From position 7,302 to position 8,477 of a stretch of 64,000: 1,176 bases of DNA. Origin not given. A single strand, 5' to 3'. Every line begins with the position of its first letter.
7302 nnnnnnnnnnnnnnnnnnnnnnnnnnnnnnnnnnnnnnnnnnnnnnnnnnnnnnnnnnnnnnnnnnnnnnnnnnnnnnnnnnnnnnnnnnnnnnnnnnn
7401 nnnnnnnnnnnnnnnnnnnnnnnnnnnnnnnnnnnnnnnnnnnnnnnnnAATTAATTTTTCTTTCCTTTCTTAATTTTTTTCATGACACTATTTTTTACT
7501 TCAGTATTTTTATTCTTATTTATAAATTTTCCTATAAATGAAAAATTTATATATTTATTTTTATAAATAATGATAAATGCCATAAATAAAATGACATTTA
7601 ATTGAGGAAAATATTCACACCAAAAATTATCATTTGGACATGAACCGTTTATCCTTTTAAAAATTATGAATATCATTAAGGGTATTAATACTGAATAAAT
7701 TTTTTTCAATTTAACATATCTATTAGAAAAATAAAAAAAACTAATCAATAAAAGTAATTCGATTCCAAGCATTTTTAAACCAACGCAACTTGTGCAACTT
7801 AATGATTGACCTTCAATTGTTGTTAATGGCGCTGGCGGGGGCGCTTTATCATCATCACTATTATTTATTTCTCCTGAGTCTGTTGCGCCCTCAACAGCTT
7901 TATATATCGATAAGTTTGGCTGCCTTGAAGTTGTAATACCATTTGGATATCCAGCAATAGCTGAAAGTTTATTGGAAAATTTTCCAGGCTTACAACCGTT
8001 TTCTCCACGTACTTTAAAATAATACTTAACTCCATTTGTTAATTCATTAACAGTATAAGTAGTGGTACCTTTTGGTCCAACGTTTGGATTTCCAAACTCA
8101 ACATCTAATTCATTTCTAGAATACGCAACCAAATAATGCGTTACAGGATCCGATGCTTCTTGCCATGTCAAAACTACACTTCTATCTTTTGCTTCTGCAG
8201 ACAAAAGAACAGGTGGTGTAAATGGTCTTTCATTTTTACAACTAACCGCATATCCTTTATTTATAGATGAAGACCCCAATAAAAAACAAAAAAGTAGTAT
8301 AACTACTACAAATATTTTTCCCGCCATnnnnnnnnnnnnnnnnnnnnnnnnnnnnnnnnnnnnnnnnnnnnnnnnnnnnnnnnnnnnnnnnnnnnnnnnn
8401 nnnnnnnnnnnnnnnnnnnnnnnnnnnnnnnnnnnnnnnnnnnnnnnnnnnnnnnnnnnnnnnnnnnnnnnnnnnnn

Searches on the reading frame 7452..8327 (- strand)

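Call 20: search_protein_families(library=pfam, proteins=[window:7452-8327:-], max_evalue=0.01)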
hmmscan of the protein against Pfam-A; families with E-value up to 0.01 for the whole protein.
window:7452-8327:- (291 aa): 2 families
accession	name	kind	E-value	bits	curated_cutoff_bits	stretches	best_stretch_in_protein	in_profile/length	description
PF00041.27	fn3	-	3.8e-11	43.5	25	1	38-122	2-82/84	Fibronectin type III domain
PF16656.11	Pur_ac_phosph_N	-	0.0025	18.8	30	1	42-116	6-84/93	Purple acid Phosphatase, N-terminal domain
